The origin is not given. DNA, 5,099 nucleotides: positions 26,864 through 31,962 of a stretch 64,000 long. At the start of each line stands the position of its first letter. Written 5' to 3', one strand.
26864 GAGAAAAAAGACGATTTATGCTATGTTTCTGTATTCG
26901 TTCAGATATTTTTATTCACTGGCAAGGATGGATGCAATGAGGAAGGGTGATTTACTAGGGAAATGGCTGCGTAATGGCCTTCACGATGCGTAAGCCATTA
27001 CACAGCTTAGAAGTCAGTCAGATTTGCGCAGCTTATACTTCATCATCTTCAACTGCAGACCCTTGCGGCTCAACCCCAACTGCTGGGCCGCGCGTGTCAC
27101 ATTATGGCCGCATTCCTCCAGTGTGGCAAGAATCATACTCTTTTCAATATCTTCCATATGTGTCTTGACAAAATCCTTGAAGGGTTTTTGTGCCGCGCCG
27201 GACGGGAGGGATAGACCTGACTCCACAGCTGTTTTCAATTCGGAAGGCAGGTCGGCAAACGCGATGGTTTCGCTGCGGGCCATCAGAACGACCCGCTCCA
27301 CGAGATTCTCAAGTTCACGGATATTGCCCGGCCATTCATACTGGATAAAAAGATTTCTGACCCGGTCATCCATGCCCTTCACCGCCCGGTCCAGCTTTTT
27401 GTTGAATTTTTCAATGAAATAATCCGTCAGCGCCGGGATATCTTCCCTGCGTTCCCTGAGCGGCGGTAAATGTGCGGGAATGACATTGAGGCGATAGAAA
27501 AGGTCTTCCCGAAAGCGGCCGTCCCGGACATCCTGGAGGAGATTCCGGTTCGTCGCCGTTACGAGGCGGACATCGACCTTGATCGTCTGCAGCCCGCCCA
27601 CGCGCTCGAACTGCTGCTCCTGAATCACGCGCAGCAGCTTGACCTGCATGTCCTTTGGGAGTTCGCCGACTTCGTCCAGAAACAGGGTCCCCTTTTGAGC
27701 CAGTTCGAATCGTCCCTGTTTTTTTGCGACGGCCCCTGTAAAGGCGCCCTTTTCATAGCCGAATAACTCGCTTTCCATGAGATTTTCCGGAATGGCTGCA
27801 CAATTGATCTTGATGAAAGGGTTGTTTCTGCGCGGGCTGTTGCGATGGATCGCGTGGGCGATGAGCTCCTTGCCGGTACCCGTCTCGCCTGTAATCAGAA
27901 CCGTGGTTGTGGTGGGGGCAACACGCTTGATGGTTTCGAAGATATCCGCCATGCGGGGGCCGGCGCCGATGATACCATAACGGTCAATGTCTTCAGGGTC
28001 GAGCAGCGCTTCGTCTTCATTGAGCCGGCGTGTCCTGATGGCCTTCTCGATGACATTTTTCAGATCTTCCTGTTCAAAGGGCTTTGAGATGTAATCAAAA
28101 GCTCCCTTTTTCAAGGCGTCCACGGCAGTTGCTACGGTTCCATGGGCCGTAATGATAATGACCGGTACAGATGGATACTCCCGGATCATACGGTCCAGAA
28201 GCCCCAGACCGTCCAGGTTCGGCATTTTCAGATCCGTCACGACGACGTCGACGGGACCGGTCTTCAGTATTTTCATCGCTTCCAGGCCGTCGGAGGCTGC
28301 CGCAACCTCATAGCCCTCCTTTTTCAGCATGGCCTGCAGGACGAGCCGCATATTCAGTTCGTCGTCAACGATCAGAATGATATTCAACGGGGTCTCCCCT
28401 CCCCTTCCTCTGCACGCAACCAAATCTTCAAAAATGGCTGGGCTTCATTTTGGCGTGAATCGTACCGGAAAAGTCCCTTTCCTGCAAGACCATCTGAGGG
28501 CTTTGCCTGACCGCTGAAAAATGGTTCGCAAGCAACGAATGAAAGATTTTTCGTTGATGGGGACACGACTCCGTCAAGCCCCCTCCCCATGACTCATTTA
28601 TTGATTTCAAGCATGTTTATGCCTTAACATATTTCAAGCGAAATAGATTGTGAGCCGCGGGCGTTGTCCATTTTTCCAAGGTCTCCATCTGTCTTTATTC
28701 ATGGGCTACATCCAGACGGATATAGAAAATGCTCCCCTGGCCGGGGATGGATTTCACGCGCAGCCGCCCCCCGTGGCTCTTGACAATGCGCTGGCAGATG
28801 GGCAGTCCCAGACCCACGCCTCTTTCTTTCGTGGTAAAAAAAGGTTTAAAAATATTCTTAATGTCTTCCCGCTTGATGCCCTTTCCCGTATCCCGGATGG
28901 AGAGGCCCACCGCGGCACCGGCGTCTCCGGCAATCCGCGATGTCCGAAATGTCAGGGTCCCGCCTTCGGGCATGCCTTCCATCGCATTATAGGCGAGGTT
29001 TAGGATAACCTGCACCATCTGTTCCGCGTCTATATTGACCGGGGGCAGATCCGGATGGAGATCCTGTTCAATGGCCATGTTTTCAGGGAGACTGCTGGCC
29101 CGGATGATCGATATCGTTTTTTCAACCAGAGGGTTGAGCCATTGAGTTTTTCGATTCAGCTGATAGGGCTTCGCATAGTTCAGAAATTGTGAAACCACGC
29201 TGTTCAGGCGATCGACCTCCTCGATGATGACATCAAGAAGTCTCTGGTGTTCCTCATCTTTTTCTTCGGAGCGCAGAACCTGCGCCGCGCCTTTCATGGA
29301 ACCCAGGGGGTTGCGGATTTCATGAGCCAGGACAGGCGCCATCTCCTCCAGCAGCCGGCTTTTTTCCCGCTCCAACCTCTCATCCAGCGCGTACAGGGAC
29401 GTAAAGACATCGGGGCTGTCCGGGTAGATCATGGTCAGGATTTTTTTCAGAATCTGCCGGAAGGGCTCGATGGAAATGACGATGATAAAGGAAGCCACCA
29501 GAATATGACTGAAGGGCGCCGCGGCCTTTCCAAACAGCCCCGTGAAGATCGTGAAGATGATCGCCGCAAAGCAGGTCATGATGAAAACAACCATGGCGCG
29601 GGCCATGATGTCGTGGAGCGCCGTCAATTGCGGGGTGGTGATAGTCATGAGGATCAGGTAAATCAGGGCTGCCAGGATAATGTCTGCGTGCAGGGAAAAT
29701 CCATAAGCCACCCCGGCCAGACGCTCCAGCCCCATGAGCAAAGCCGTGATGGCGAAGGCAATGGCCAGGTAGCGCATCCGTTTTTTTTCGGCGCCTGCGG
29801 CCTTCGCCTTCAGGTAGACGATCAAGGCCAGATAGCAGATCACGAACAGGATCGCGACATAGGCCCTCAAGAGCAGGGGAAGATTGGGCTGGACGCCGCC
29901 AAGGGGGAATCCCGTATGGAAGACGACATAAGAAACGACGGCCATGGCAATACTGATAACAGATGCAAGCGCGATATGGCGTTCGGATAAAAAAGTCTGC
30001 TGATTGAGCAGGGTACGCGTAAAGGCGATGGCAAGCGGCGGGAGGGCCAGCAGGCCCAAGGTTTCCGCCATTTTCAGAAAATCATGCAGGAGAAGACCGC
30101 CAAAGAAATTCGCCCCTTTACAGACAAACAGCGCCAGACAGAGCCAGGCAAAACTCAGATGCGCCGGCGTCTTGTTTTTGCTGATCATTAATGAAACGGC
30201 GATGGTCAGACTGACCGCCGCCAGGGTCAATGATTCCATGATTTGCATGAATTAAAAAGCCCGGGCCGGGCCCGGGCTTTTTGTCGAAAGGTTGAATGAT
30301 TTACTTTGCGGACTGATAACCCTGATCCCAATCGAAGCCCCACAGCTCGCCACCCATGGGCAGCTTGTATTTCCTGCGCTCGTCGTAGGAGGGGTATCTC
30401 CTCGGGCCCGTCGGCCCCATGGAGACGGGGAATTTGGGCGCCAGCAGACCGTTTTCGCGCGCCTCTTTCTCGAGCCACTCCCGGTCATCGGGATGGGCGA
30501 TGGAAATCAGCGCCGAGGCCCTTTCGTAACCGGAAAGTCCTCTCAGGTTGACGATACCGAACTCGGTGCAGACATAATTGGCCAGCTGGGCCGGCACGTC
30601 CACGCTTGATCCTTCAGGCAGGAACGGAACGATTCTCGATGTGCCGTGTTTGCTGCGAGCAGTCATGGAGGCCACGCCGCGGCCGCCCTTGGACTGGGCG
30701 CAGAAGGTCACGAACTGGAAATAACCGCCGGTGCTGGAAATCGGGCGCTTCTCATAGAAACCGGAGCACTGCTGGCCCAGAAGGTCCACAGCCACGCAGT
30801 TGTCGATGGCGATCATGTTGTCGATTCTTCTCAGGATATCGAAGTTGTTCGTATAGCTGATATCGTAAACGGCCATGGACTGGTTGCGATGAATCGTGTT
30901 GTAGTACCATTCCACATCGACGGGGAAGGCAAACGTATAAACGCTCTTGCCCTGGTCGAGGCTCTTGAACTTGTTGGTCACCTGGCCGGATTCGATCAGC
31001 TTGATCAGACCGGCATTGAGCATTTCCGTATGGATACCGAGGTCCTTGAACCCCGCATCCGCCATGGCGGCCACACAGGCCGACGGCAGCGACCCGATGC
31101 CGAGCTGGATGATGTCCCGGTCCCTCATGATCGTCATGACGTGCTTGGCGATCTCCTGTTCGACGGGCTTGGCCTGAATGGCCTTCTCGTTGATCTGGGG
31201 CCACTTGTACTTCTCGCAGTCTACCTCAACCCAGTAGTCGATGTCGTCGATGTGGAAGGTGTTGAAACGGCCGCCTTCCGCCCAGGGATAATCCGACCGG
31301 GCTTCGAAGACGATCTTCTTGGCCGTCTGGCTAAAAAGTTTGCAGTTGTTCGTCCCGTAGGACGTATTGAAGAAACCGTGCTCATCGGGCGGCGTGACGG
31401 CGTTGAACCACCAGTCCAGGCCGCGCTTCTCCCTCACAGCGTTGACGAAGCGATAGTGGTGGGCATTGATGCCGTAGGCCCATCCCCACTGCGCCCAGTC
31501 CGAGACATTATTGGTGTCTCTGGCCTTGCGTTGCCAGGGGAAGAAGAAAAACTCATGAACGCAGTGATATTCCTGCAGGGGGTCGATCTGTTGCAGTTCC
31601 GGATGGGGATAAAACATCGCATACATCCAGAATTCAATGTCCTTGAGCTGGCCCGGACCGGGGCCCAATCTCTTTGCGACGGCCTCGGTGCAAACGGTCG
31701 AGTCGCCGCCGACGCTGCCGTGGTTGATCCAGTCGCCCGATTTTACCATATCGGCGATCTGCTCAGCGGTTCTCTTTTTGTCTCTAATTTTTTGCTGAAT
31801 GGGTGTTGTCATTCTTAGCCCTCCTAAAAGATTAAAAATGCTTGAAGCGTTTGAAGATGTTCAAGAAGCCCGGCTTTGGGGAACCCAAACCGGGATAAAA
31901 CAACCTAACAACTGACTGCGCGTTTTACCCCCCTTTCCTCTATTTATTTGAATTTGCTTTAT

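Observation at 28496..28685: Family-1 palindromic repeat element (four full copies plus remnants); copy A splits the histidine-kinase and response-regulator genes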

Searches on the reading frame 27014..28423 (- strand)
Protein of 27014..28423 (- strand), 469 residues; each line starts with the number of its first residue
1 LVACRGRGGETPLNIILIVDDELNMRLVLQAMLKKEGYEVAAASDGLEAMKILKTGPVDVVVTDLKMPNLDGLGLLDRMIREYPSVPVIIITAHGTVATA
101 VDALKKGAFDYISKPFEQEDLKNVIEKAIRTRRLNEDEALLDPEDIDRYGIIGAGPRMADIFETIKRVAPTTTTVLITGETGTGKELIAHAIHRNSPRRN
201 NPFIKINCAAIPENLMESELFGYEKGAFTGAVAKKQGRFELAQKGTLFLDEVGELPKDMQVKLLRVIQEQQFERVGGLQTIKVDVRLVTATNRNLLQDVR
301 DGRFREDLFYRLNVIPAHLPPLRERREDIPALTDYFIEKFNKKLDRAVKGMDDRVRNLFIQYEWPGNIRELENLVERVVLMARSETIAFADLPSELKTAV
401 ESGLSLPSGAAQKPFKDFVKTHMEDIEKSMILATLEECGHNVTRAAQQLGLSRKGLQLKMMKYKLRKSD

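Call 28: search_protein_families(library=pfam, proteins=[window:27014-28423:-])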
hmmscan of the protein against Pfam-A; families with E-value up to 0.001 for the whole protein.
window:27014-28423:- (469 aa): 9 families
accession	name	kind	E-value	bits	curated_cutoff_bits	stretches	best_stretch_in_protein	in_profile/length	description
PF00158.32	Sigma54_activat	-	9.6e-75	250.3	20.2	1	151-316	1-166/168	Sigma-54 interaction domain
PF00072.30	Response_reg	-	4.4e-34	117.4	30.2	1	16-125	1-110/111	Response regulator receiver domain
PF25601.1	AAA_lid_14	-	1.3e-28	99.1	27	1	323-401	1-79/87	AAA+ ATPase lid domain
PF14532.12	Sigma54_activ_2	-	2.1e-23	83.6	25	1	152-322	1-138/138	Sigma-54 interaction domain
PF02954.25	HTH_8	-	1.7e-13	50.5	22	1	423-463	2-42/42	Bacterial regulatory protein, Fis family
PF07728.20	AAA_5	-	7.9e-07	29.6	22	1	175-294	2-124/139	AAA domain (dynein-related subfamily)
PF00004.35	AAA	-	6.5e-06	27.1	21.2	1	175-307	1-126/131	ATPase family associated with various cellular activities (AAA)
PF01078.27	Mg_chelatase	-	7.4e-05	22.7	20.3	0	230-292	93-157/207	Magnesium chelatase, subunit ChlI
PF07724.20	AAA_2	-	0.00025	21.6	27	1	173-291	4-122/166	AAA domain (Cdc48 subfamily)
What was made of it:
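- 27014..28423 (-): Context: sigma-54-dependent response regulator gene. The true start is probably the TTG at 28387. Pfam Response_reg, Sigma54_activat and HTH_8 (call 28).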

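Call 29: find_related_loci(query=window:27014-28423:-, collection=metagenome_contigs, flank=3000)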
Query window:27014-28423:- (469 aa) in metagenome_contigs; peptide patterns used: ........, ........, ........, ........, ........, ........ (x = any residue, [..] = any of these).
457 stretches matched a pattern; 264 encode a relative of the query (tblastn E <= 1e-3); the best 80 are kept; 80 distinct loci.
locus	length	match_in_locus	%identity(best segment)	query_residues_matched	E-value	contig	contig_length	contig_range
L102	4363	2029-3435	100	1-469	0e+0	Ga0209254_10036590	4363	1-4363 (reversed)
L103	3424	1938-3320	95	9-469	0e+0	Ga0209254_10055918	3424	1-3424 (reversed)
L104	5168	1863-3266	94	2-469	0e+0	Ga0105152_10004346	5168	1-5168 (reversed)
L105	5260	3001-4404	93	2-469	0e+0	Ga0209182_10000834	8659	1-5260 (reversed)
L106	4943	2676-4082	91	1-469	0e+0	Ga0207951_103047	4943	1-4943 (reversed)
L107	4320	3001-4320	91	1-440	0e+0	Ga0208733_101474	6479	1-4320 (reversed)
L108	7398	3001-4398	86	4-469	0e+0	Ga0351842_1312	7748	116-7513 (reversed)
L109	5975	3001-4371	86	13-469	0e+0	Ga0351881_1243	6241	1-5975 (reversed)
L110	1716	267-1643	84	11-469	0e+0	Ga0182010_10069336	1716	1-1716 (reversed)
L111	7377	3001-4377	80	11-469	0e+0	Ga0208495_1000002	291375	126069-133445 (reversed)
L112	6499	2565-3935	78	13-469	0e+0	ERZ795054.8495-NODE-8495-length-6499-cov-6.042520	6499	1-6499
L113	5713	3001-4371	78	13-469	0e+0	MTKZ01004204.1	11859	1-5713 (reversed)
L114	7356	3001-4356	74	16-467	0e+0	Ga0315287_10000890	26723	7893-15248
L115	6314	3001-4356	75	16-467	0e+0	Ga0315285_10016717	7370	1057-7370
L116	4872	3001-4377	72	9-467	0e+0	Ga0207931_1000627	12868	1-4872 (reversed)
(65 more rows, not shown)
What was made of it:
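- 27014..28423 (-): Orthologue matches begin at query residues 9-16 (call 29).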

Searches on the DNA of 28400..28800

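Call 23: search_rna_families(source=window, start=28400, end=28800, threshold=evalue, max_evalue=10)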
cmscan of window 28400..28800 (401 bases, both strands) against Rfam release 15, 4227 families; matches with E-value up to 10: 1.
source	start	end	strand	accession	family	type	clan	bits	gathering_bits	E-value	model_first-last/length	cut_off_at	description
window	28569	28643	-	RF01183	SNORD19B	Gene; snRNA; snoRNA; CD-box;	CL00048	16.9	50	6.4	1-84/84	no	Small nucleolar RNA SNORD19B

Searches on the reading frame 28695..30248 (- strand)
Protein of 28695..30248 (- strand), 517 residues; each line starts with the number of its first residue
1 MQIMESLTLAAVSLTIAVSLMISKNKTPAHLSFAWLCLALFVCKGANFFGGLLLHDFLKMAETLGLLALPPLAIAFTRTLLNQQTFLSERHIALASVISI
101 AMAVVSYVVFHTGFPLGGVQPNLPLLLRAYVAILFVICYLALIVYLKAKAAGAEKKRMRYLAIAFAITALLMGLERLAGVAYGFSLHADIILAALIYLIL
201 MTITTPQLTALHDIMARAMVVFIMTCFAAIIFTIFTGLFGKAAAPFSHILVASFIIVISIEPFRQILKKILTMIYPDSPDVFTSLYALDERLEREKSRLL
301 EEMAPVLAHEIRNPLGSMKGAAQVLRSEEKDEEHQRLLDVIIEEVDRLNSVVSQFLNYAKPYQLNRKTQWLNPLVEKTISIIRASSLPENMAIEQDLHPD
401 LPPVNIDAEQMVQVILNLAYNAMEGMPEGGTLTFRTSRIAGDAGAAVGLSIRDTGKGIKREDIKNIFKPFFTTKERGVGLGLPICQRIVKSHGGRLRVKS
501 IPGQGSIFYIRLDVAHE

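Call 28: search_protein_families(library=pfam, proteins=[window:28695-30248:-])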
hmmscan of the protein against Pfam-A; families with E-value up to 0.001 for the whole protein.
window:28695-30248:- (517 aa): 2 families
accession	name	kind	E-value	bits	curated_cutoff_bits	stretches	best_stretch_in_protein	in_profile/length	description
PF02518.31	HATPase_c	-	1.6e-24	86.9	26.4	1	407-515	2-110/111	Histidine kinase-, DNA gyrase B-, and HSP90-like ATPase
PF00512.31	HisKA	-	2.2e-16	60.1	26.9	1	301-360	3-62/66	His Kinase A (phospho-acceptor) domain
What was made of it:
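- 28695..30248 (-): Context: histidine kinase gene. Pfam HisKA and HATPase_c (call 28).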

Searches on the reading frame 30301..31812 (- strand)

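Call 79: search_protein_families(library=pfam, max_evalue=0.00001, proteins=[window:30301-31812:-])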
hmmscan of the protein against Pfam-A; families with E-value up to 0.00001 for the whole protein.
window:30301-31812:- (503 aa): 1 family
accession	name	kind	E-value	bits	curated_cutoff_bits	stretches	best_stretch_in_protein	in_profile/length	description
PF13336.12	AcetylCoA_hyd_C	-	1.7e-42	145.4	23.7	1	304-451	6-154/154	Acetyl-CoA hydrolase/transferase C-terminal domain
